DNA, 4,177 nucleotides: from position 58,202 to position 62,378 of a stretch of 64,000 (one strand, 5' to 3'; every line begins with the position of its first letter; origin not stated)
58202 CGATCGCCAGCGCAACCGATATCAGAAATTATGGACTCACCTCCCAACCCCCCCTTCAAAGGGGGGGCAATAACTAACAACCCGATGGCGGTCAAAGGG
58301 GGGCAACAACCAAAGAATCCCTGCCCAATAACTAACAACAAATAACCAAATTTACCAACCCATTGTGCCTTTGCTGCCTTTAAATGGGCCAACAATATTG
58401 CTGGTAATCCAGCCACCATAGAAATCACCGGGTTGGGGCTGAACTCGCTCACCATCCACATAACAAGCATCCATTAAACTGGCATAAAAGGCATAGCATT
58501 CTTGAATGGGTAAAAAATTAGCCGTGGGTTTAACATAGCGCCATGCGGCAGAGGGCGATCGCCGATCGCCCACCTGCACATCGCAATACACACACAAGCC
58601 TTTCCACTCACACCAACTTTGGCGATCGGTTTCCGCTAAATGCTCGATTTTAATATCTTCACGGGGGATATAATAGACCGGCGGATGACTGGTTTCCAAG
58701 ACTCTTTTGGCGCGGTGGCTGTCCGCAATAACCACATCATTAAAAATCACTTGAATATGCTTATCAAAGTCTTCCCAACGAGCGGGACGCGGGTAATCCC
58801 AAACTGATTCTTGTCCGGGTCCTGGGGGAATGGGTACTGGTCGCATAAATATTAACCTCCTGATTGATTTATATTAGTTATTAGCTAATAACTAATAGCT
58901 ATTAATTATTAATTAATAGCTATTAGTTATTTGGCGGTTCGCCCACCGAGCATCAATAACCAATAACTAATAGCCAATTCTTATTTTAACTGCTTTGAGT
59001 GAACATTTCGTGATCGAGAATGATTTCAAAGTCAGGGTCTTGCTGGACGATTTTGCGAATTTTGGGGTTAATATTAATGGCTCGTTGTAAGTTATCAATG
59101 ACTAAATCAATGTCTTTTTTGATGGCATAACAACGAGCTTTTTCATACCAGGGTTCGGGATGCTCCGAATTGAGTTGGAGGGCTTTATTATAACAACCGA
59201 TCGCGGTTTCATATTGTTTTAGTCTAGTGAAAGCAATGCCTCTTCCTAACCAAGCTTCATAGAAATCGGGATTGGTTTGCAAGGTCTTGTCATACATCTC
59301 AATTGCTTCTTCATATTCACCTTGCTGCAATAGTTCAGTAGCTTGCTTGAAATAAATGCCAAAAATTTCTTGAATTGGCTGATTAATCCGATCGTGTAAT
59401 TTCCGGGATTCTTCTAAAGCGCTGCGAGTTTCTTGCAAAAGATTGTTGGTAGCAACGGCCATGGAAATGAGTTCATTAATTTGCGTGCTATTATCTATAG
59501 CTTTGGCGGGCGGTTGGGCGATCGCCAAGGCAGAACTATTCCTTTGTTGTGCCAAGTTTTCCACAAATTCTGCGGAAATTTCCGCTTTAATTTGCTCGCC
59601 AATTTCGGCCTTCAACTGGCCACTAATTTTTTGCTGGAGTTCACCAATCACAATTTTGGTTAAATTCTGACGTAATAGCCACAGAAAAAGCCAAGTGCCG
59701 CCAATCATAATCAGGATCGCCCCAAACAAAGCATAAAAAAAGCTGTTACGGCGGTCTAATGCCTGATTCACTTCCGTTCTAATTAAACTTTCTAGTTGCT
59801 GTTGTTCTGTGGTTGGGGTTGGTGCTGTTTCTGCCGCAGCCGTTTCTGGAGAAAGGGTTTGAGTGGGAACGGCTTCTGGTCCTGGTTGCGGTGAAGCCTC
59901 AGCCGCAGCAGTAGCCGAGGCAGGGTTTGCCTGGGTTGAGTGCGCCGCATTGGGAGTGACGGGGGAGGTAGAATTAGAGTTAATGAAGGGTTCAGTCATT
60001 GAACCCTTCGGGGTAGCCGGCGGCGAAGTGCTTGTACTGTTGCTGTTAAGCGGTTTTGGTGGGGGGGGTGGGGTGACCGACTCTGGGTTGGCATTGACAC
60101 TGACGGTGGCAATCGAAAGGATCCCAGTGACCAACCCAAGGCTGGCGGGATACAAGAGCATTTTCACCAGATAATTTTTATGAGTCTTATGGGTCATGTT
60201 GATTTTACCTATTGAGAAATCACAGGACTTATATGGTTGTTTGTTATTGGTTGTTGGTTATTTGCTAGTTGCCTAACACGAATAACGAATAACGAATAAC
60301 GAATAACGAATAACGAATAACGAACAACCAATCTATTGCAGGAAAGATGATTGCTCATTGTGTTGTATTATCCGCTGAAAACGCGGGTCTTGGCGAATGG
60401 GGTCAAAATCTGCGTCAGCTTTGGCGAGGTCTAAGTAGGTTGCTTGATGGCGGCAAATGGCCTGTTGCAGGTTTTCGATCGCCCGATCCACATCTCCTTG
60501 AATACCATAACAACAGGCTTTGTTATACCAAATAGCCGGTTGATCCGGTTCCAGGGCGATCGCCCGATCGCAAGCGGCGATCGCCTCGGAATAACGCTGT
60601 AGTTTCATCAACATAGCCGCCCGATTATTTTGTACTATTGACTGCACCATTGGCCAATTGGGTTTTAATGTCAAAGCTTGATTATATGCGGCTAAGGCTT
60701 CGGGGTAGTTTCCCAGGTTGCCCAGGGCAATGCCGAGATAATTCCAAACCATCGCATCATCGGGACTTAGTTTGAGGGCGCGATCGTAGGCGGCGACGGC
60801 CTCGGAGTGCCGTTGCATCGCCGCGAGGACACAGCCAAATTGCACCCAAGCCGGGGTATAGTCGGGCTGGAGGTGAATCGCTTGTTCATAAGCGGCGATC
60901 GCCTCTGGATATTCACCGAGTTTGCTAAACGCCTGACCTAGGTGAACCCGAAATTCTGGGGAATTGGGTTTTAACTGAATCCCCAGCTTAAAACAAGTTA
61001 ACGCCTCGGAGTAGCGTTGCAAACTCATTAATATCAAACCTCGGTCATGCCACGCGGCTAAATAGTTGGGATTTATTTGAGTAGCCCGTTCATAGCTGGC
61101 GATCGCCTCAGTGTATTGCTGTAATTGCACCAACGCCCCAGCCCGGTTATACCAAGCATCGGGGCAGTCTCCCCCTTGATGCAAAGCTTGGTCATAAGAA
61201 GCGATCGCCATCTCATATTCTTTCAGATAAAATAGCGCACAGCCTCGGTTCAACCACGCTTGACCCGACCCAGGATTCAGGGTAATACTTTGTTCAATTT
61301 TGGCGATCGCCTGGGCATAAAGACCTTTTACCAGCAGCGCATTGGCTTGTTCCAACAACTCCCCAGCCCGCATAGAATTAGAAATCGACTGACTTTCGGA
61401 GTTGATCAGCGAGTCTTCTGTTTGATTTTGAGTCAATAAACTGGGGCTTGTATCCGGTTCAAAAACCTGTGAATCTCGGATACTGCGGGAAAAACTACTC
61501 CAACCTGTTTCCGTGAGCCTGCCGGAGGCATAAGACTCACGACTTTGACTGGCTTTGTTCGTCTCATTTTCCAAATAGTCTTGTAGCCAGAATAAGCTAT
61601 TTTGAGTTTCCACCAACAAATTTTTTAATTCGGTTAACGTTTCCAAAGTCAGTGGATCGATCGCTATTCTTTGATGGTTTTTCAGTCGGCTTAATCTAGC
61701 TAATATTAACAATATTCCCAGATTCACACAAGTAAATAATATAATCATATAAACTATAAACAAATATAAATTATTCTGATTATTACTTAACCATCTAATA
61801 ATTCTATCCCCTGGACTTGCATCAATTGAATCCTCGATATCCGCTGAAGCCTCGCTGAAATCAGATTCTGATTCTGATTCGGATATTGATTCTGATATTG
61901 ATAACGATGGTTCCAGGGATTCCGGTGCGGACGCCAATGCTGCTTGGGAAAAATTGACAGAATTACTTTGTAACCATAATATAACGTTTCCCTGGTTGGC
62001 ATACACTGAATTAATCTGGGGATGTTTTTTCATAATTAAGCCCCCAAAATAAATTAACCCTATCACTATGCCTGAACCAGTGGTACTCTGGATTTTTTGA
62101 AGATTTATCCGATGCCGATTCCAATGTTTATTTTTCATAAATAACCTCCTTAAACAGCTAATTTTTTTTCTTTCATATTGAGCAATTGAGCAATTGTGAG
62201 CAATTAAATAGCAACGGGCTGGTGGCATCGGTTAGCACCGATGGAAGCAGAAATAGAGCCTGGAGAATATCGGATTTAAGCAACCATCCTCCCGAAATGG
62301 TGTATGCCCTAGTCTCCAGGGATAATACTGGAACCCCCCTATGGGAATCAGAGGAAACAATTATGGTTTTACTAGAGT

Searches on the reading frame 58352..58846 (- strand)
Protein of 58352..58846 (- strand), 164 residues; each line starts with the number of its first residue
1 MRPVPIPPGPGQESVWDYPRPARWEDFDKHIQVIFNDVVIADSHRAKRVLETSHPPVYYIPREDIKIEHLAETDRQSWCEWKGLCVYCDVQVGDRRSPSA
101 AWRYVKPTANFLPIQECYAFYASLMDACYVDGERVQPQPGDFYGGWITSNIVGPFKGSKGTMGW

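Call 45: search_protein_families(library=pfam, proteins=[window:58352-58846:-], max_evalue=0.001)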
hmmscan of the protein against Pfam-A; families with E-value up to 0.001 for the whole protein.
window:58352-58846:- (164 aa): 1 family
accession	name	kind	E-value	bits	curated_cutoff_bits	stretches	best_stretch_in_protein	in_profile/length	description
PF04248.19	NTP_transf_9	-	3.7e-32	110.4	22.1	1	31-122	1-92/93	Domain of unknown function (DUF427)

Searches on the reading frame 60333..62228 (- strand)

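Call 58: search_protein_families(library=pfam, proteins=[window:60333-62228:-], max_evalue=0.00001)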
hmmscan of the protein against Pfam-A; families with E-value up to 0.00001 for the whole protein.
window:60333-62228:- (631 aa): 23 families
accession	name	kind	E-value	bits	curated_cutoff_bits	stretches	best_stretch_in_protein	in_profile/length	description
PF00515.34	TPR_1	-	5.9e-68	222.6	27.8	5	356-389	1-34/34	Tetratricopeptide repeat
PF07719.23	TPR_2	-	1.6e-60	196.7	27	2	493-524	2-33/34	Tetratricopeptide repeat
PF13414.12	TPR_11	-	1.8e-49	165.6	26.8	4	365-402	3-40/42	TPR repeat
PF13181.12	TPR_8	-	6.4e-47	154.2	25.7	1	357-389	2-34/34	Tetratricopeptide repeat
PF13432.12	TPR_16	-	6.4e-44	148.4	32.7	4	464-524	3-63/65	Tetratricopeptide repeat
PF13428.12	TPR_14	-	2.6e-35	117.7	23.5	0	356-396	1-41/44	Tetratricopeptide repeat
PF13431.12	TPR_17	-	2.9e-33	111.7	24.4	2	480-512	1-33/34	Tetratricopeptide repeat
PF13371.12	TPR_9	-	1.6e-32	111.8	35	2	540-600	5-57/73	Tetratricopeptide repeat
PF14559.12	TPR_19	-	2.1e-28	98.9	25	2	366-426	1-61/68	Tetratricopeptide repeat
PF13424.12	TPR_12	-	5.5e-26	91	30.1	1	462-522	7-75/77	Tetratricopeptide repeat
PF13176.12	TPR_7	-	4.4e-19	67.3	27.9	0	429-454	4-31/36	Tetratricopeptide repeat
PF23914.1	TPR_CcmH_CycH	-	8.4e-19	68.4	42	0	450-492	42-84/158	Cytochrome c-type biogenesis protein H TPR domain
PF13174.12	TPR_6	-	3.8e-15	55.9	26.3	0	429-456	5-32/33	Tetratricopeptide repeat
PF12895.13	ANAPC3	-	1.4e-14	54.5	27.2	0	370-449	3-81/82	Anaphase-promoting complex, cyclosome, subunit 3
PF25063.1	ARM_TT21_C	-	1.6e-13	51.5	35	1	460-566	97-200/209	Tetratricopeptide repeat protein 21 C-terminal ARM domain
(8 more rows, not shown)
